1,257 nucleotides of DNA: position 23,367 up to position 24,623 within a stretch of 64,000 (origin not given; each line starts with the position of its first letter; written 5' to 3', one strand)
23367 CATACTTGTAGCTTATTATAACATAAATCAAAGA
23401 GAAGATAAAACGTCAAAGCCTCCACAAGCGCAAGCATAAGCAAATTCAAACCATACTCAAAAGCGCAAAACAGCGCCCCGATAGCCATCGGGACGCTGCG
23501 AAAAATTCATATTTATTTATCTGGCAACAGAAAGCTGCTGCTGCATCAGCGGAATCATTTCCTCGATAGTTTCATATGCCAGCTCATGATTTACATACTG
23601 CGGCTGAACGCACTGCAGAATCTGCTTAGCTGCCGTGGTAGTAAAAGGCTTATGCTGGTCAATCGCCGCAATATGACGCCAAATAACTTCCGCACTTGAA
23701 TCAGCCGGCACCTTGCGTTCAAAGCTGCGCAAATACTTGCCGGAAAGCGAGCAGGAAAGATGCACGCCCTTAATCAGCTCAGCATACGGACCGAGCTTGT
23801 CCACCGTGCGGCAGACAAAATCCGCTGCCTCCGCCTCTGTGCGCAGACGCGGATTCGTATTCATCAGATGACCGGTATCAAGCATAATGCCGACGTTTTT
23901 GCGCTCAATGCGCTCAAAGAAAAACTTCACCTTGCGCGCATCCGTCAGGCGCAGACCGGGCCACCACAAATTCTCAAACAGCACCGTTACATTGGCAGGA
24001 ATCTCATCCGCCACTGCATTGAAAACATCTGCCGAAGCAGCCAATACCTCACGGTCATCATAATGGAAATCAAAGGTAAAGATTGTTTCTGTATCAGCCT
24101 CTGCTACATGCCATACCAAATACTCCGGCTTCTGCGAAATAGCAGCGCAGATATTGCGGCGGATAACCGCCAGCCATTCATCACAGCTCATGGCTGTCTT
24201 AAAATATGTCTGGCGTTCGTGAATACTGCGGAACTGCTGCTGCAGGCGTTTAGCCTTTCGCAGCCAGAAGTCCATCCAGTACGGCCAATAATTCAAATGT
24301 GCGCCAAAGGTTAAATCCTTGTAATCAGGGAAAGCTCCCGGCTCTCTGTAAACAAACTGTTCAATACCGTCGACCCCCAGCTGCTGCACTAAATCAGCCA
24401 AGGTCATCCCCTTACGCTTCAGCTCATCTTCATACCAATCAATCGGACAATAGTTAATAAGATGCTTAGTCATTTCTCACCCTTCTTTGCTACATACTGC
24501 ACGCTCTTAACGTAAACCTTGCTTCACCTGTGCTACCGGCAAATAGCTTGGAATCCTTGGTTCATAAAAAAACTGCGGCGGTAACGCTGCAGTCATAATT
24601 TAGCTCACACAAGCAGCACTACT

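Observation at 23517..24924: Cobalamin riboswitch controlling an uncharacterised xylose-isomerase-fold TIM-barrel gene, while the adjacent B12/siderophore-type ABC importer has none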

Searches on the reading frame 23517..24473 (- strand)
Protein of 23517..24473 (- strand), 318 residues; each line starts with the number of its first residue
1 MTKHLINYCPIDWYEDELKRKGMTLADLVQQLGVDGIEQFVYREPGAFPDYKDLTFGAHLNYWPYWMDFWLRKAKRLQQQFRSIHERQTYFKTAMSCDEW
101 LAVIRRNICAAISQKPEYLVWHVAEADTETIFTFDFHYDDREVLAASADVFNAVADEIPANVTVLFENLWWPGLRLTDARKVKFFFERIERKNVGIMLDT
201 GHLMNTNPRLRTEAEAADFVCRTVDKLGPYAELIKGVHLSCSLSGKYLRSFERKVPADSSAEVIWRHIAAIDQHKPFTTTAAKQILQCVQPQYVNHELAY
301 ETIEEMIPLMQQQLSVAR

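Call 5: search_protein_families(library=pfam, proteins=[window:23517-24473:-])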
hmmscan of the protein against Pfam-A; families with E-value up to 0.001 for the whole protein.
window:23517-24473:- (318 aa): 1 family
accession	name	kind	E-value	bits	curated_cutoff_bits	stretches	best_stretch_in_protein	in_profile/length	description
PF01261.30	AP_endonuc_2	-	2.1e-09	37.9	31.1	1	139-245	96-191/249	Xylose isomerase-like TIM barrel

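Call 6: search_protein_families(library=ncbifam, proteins=[window:23517-24473:-])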
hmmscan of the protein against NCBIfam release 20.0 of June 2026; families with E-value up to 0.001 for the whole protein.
window:23517-24473:- (318 aa): 0 families

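Call 7: find_homologous_proteins(query=window:23517-24473:-)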
Query window:23517-24473:- (318 aa): 937 proteins with E <= 0.001 among 2064 candidates; the best 120 are listed.
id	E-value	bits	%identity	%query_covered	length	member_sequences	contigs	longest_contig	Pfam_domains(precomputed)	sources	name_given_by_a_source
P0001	1.6e-210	716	96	100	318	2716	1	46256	PF01261.31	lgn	-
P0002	1.6e-207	706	95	100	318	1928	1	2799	PF01261.31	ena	-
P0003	2.7e-184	630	88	100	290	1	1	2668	PF01261.31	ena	-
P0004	5.3e-166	570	75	100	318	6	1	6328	PF01261.31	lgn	-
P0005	9.8e-162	556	72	100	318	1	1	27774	PF01261.31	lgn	-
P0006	4.2e-161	554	73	100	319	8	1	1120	PF01261.31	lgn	-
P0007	5.1e-161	553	73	100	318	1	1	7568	PF01261.31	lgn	-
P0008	2.3e-159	548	73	100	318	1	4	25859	PF01261.31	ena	-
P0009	4.1e-158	544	72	100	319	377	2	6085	PF01261.31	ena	-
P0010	1.7e-157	542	72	99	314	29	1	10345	PF01261.31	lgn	-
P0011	3.1e-157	541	72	100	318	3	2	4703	PF01261.31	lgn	-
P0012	3.0e-155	534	71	100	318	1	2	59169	PF01261.31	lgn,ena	-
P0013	3.2e-149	515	68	100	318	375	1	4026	PF01261.31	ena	-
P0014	6.3e-149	514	69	99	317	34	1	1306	PF01261.31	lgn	-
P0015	7.1e-148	510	67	100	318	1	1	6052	PF01261.31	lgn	-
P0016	1.8e-147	509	68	99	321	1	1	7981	PF01261.31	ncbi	-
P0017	4.1e-147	508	67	99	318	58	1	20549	PF01261.31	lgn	-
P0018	1.3e-146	506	67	100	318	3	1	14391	PF01261.31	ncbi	-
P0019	4.6e-146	504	66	100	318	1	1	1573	PF01261.31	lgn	-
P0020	2.2e-145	502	68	99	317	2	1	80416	PF01261.31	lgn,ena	-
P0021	2.9e-145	502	65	100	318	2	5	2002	PF01261.31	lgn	-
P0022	3.5e-145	501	66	100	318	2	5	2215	PF01261.31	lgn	-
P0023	3.8e-145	501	65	100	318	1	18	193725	PF01261.31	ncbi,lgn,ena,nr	ncbi:MAG: TIM barrel protein [Phascolarctobacterium sp.]|nr:TIM barrel protein [Phascolarctobacteriu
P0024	4.7e-145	501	66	100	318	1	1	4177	PF01261.31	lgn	-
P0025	4.9e-145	501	67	100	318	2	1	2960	PF01261.31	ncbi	-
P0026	5.1e-145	501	66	100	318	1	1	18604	PF01261.31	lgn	-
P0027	5.2e-145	501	65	100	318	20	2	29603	PF01261.31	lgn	-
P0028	6.5e-145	500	67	99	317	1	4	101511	PF01261.31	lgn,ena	-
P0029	8.4e-145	500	65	100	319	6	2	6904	PF01261.31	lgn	-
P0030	8.9e-145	500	65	100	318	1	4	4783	PF01261.31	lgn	-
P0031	9.0e-145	500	66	100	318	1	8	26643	PF01261.31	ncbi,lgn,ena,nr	ncbi:MAG: TIM barrel protein [Phascolarctobacterium sp.]|nr:TIM barrel protein [Phascolarctobacteriu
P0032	9.2e-145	500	64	100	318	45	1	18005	PF01261.31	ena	-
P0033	1.8e-144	499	65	100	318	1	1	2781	PF01261.31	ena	-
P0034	2.6e-144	498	65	100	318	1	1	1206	PF01261.31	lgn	-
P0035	4.7e-144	498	65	100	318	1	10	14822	PF01261.31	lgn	-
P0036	1.0e-143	497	64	100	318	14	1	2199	PF01261.31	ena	-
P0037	1.2e-143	496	65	100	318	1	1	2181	PF01261.31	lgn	-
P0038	1.8e-143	496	65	100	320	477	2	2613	PF01261.31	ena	-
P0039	6.6e-143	494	65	100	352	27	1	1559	PF01261.31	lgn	-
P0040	6.6e-142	491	64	100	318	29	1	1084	PF01261.31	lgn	-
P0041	7.7e-142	490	63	100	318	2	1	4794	PF01261.31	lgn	-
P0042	9.1e-142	490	64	100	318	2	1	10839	PF01261.31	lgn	-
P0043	1.0e-141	490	63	100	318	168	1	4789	PF01261.31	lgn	-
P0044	2.8e-141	488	66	99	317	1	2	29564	PF01261.31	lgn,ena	-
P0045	3.5e-140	485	63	100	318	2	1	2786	PF01261.31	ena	-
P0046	3.5e-140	485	64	99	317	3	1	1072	PF01261.31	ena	-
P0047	5.2e-140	484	65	100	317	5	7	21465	PF01261.31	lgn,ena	-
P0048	1.0e-139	483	65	99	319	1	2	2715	PF01261.31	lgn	-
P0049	4.6e-137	475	62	100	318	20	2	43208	PF01261.31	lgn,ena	-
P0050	5.9e-137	474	62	100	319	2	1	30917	PF01261.31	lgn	-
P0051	2.0e-133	463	63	100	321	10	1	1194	PF01261.31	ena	-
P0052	2.9e-132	459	60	100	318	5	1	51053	PF01261.31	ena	-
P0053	3.9e-131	455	60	99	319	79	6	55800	PF01261.31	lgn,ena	-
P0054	1.7e-130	453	61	100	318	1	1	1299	PF01261.31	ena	-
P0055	1.4e-125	437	58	99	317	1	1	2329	PF01261.31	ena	-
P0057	3.8e-124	432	57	100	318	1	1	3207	PF01261.31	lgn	-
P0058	2.1e-123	430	96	63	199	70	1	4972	PF01261.31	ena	-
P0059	6.7e-123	428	55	100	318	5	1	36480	PF01261.31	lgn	-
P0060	4.1e-122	426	59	96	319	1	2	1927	PF01261.31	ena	-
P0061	6.6e-122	425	58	99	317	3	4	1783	PF01261.31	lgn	-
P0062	7.1e-122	425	57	98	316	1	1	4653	PF01261.31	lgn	-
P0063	1.1e-121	424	59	96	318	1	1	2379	PF01261.31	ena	-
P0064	2.3e-121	423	59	98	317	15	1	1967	PF01261.31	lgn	-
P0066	5.0e-121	422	58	98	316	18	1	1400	PF01261.31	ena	-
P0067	7.7e-121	421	58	98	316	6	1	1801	PF01261.31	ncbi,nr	ncbi:MAG: TIM barrel protein [Acidaminococcaceae bacterium]|nr:TIM barrel protein [Acidaminococcacea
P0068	2.8e-120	419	69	81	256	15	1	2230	PF01261.31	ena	-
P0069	3.7e-120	419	56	98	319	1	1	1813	PF01261.31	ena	-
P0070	4.4e-120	419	56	99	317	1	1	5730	PF01261.31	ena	-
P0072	1.7e-119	417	57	99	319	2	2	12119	PF01261.31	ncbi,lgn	-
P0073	8.0e-119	415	57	99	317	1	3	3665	PF01261.31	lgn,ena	-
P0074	8.7e-118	411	57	99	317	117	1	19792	PF01261.31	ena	-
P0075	2.0e-117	410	55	99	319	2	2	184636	PF01261.31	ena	-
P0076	4.1e-117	409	55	100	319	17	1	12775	PF01261.31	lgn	-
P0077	7.0e-117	408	56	99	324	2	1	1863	PF01261.31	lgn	-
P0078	1.3e-116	407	55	99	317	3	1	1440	PF01261.31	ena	-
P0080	2.5e-116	406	55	99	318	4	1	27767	PF01261.31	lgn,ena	-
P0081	5.9e-116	405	69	79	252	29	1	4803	PF01261.31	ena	-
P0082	1.1e-115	404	55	99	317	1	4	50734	PF01261.31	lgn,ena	-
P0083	2.4e-115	403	55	99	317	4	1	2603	PF01261.31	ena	-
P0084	3.0e-115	403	55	99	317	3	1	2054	PF01261.31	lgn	-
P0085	3.7e-115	403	56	99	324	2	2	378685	PF01261.31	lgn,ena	-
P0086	6.4e-115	402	57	99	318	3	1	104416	PF01261.31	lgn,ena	-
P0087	2.1e-114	400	57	99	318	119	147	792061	PF01261.31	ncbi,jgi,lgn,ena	-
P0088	4.5e-114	399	55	99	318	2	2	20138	PF01261.31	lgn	-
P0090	1.1e-113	398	56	98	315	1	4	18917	PF01261.31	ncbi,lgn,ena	-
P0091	3.2e-113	396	55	98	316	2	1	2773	PF01261.31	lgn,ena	-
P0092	5.2e-113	396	55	99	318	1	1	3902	PF01261.31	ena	-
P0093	8.9e-113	395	55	99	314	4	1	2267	PF01261.31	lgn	-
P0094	2.9e-112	393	54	99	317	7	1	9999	PF01261.31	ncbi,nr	ncbi:MAG: TIM barrel protein [Acidaminococcaceae bacterium]|nr:TIM barrel protein [Acidaminococcacea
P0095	3.2e-112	393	54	98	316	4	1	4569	PF01261.31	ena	-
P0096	6.0e-112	392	54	99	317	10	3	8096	PF01261.31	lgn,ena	-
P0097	2.0e-111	390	53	99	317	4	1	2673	PF01261.31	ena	-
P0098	6.3e-111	389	55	93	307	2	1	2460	PF01261.31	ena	-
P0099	9.6e-111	388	54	98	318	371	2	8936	PF01261.31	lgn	-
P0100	2.8e-110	387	53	98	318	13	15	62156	PF01261.31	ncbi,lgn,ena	-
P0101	4.0e-110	386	51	99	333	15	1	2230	PF01261.31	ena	-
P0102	2.3e-109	384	54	99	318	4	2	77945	PF01261.31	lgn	-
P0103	7.3e-109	382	53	99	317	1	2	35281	PF01261.31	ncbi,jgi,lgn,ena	-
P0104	1.0e-108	382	52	96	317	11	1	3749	PF01261.31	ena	-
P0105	1.6e-108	381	52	96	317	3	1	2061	PF01261.31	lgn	-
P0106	2.6e-107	377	53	99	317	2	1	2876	PF01261.31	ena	-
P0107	3.9e-106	373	52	99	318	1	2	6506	PF01261.31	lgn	-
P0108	4.3e-105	370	50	98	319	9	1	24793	PF01261.31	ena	-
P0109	2.0e-104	367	58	86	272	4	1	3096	PF01261.31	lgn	-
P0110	4.5e-104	366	49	99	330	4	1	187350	PF01261.31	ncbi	-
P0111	8.6e-104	365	70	69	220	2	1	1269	PF01261.31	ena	-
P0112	9.4e-104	365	50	99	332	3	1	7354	PF01261.31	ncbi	-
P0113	1.1e-102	362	49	99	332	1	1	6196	PF01261.31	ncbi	-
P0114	3.7e-102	360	49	100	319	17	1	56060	PF01261.31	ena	-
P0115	7.3e-102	359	51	98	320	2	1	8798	PF01261.31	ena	-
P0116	7.6e-102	359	51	98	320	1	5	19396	PF01261.31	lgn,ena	-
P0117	2.1e-101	357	53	94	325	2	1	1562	PF01261.31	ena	-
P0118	1.6e-100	355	51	97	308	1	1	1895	PF01261.31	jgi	-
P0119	2.0e-100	354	71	66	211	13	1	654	PF01261.31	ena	-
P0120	3.5e-100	353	51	99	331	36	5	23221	PF01261.31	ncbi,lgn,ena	-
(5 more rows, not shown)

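Call 14: find_encoding_contigs(protein=P0023, flank=8000, max_places=3)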
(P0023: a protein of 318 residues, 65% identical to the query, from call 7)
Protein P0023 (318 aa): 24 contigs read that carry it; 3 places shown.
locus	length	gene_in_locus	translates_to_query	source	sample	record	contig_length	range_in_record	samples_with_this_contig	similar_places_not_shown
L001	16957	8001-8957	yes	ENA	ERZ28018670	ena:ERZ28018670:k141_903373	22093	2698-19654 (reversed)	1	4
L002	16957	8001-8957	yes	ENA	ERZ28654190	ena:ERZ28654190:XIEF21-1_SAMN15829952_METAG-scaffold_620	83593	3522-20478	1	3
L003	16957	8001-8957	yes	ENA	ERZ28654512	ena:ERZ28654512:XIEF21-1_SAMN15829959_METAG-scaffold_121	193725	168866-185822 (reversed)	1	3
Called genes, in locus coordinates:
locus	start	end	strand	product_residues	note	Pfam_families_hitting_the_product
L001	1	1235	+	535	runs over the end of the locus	PF00753:Lactamase_B, PF23023:Anti-Pycsar_Apyc1 (weak), PF12706:Lactamase_B_2 (faint), PF16661:Lactamase_B_6 (weak), PF10996:Beta-Casp, PF07521:RMMBL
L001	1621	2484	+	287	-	PF13714:PEP_mutase, PF00463:ICL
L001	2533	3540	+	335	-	PF03480:DctP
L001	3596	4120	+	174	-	PF04290:DctQ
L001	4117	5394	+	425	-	PF06808:DctM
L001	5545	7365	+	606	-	PF00009:GTP_EFTU, PF01926:MMR_HSR1 (faint), PF22042:EF-G_D2, PF03144:GTP_EFTU_D2, PF00679:EFG_C, PF21018:BipA_C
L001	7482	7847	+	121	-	PF04472:SepF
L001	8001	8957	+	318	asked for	PF01261:AP_endonuc_2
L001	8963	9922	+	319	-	PF01497:Peripla_BP_2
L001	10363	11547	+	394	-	PF00291:PALP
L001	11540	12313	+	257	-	PF00290:Trp_syntA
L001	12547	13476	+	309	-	PF01699:Na_Ca_ex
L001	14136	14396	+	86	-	PF01381:HTH_3 (weak)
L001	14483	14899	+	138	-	PF12646:DUF3783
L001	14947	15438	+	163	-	PF04461:YajQ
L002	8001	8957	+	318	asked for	PF01261:AP_endonuc_2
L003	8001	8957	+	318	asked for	PF01261:AP_endonuc_2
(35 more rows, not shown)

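Call 15: find_encoding_contigs(protein=P0087, flank=8000, max_places=2)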
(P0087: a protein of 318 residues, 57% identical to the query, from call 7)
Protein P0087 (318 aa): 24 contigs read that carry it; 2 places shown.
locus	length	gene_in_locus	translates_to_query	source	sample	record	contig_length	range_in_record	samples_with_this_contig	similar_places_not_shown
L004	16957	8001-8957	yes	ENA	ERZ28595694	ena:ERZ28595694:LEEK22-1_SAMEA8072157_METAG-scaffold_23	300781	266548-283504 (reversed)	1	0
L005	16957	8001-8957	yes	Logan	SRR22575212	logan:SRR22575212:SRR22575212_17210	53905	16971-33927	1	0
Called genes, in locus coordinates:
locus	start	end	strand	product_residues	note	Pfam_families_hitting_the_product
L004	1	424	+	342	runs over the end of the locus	PF04055:Radical_SAM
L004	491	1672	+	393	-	PF01497:Peripla_BP_2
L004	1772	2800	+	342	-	PF01032:FecCD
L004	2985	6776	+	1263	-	PF02514:CobN-Mg_chel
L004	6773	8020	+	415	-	PF01955:CbiZ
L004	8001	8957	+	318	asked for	PF01261:AP_endonuc_2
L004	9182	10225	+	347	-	PF00493:MCM (faint), PF07728:AAA_5 (weak), PF01078:Mg_chelatase, PF17863:AAA_lid_2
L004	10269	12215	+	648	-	PF00493:MCM (faint), PF20030:bpMoxR (weak), PF07728:AAA_5, PF17863:AAA_lid_2, PF26791:AAPxQ, PF00092:VWA, PF13519:VWA_2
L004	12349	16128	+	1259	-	PF02514:CobN-Mg_chel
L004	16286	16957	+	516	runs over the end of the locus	PF03806:ABG_transport, PF02667:SCFA_trans (weak)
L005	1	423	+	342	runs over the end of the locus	PF04055:Radical_SAM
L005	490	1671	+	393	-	PF01497:Peripla_BP_2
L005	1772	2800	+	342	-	PF01032:FecCD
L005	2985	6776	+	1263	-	PF02514:CobN-Mg_chel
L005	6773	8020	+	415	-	PF01955:CbiZ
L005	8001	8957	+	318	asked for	PF01261:AP_endonuc_2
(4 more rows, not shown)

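Call 16: find_encoding_contigs(protein=P0110, flank=8000, max_places=2)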
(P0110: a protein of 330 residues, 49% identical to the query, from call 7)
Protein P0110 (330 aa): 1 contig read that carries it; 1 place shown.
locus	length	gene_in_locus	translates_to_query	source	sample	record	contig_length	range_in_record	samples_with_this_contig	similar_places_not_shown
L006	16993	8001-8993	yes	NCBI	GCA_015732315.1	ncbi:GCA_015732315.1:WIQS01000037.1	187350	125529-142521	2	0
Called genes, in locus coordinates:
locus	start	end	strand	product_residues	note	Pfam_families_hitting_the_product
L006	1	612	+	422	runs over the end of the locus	PF00330:Aconitase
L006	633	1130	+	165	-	PF00694:Aconitase_C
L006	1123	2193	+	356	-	PF00180:Iso_dh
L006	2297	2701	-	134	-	PF02472:ExbD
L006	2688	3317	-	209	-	PF01618:MotA_ExbB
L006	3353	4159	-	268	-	PF03544:TonB_C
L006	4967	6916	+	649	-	PF07715:Plug, PF00593:TonB_dep_Rec_b-barrel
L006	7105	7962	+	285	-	PF13175:AAA_15 (faint), PF02463:SMC_N (weak), PF00005:ABC_tran, PF13304:AAA_21 (weak)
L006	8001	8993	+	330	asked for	PF01261:AP_endonuc_2 (weak)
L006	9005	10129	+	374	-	PF01955:CbiZ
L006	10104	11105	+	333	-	PF01497:Peripla_BP_2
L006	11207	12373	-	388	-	PF13433:Peripla_BP_5, PF13458:Peripla_BP_6, PF01094:ANF_receptor, PF13433:Peripla_BP_5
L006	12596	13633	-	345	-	PF01032:FecCD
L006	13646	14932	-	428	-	PF00148:Oxidored_nitro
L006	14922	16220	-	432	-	PF00148:Oxidored_nitro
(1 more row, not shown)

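Call 17: find_encoding_contigs(protein=P0085, flank=8000, max_places=2)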
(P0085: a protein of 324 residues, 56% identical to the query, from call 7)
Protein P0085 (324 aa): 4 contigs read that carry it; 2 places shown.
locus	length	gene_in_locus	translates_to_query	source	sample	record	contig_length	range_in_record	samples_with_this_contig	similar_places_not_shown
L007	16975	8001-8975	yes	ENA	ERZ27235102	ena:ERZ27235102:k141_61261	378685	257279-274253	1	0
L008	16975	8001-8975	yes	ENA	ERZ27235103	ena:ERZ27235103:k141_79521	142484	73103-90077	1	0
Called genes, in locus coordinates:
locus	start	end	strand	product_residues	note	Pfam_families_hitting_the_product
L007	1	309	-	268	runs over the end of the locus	PF01171:ATP_bind_3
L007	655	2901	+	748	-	PF00580:UvrD-helicase, PF01443:Viral_helicase1 (faint), PF13245:AAA_19, PF13604:AAA_30 (faint), PF13361:UvrD_C, PF13538:UvrD_C_2, PF21196:PcrA_UvrD_tudor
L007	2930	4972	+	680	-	PF22745:Nlig-Ia, PF01653:DNA_ligase_aden, PF03120:OB_DNA_ligase, PF03119:DNA_ligase_ZBD, PF14520:HHH_5 (weak), PF12826:HHH_2, PF14520:HHH_5 (weak), PF00533:BRCT, +1 more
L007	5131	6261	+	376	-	PF04015:DUF362, PF00037:Fer4 (weak), PF12837:Fer4_6 (weak), PF12838:Fer4_7, PF13187:Fer4_9, PF13237:Fer4_10 (weak), PF14697:Fer4_21, PF25160:LdpA_Fe-S-bd (weak), +7 more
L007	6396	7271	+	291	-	PF01259:SAICAR_synt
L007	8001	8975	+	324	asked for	PF01261:AP_endonuc_2 (weak)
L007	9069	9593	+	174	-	PF01613:Flavin_Reduct (weak)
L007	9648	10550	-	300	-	PF13353:Fer4_12 (weak), PF04055:Radical_SAM, PF00037:Fer4 (faint), PF12837:Fer4_6 (faint), PF12838:Fer4_7 (weak), PF14697:Fer4_21 (weak)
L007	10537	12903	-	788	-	PF02901:PFL-like, PF01228:Gly_radical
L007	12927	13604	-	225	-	PF00392:GntR, PF07729:FCD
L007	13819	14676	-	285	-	PF00582:Usp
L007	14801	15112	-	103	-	PF12844:HTH_19 (weak), PF13560:HTH_31 (weak), PF01381:HTH_3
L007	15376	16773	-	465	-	PF01565:FAD_binding_4, PF02913:FAD-oxidase_C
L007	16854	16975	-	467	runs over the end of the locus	PF01565:FAD_binding_4, PF02913:FAD-oxidase_C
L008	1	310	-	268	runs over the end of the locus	PF01171:ATP_bind_3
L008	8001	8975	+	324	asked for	PF01261:AP_endonuc_2 (weak)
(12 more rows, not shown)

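Call 20: search_solved_structures(query=window:23517-24473:-, max_evalue=10, show_alignments=2)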
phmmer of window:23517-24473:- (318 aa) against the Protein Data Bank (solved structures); distinct sequences matched with E-value up to 10: 2.
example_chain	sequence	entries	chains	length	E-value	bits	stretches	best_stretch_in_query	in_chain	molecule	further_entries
8iuf_4C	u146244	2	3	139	0.54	12.7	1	39-105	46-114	COXEG3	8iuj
1ylm_A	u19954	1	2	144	0.8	12.1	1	16-55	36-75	hypothetical protein BSU32300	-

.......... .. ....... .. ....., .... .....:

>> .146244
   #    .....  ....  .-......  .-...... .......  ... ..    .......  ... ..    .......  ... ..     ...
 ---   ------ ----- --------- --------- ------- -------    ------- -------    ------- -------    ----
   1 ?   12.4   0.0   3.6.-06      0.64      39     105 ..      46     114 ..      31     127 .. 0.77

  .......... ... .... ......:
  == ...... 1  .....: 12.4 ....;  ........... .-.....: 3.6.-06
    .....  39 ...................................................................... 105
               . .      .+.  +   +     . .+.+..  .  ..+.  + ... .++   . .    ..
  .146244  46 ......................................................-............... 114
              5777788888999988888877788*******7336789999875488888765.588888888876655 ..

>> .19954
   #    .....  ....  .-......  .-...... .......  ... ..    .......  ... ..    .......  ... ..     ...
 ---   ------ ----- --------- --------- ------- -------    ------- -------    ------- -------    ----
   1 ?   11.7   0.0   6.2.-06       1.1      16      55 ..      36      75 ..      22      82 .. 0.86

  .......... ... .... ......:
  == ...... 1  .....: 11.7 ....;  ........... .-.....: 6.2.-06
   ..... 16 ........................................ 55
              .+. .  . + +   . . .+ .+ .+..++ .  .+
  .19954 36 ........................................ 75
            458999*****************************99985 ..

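Call 21: search_protein_families(library=ncbifam, proteins=[window:23517-24473:-, P0110, P0087], max_evalue=10)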
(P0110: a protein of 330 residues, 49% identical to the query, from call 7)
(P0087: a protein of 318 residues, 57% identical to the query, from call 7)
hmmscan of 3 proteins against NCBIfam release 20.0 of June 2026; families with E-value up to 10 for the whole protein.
window:23517-24473:- (318 aa): 3 families
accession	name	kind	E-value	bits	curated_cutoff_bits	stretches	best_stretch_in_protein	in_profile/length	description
TIGR00587.1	nfo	subfamily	0.0023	17.3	129.65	1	139-240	117-217/279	deoxyribonuclease IV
NF002199.0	PRK01060.1-4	equivalog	0.024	13.8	315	1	140-243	119-221/282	deoxyribonuclease IV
NF051856.1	PsicseEpim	equivalog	0.05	13.4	300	1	163-205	146-188/287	D-psicose 3-epimerase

P0110 (330 aa): 0 families

P0087 (318 aa): 9 families
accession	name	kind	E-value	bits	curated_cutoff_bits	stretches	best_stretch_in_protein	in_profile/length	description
TIGR00587.1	nfo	subfamily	0.00075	18.8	129.65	1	104-240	91-217/279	deoxyribonuclease IV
NF002199.0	PRK01060.1-4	equivalog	0.00077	18.6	315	1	137-241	116-219/282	deoxyribonuclease IV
NF041277.1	coba_remo_CbiR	equivalog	0.0053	16.3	105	1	99-214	82-182/249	cobamide remodeling phosphodiesterase CbiR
NF002753.0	PRK02797.1-2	equivalog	0.012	14.9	470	1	82-138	75-128/361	TDP-N-acetylfucosamine:lipid II N-acetylfucosaminyltransferase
NF052570.1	ECA_fuco_WecF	equivalog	0.015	14.6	525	1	83-136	75-123/357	TDP-N-acetylfucosamine:lipid II N-acetylfucosaminyltransferase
NF002754.0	PRK02797.1-3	equivalog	0.072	12.1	639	1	84-137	75-123/359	TDP-N-acetylfucosamine:lipid II N-acetylfucosaminyltransferase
NF002752.0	PRK02797.1-1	equivalog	0.09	12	754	1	85-131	76-116/359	TDP-N-acetylfucosamine:lipid II N-acetylfucosaminyltransferase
NF051856.1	PsicseEpim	equivalog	0.11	12.3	300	1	175-208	159-191/287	D-psicose 3-epimerase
NF002197.0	PRK01060.1-2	equivalog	0.13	11.4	376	1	137-216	121-204/289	deoxyribonuclease IV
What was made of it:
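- Closest known: Endonuclease IV. Different: It scores 17 bits against a cutoff of about 130 (call 21), with 12-16% identity.
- The protein does not match the curated CbiR model at all (calls 6, 21).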
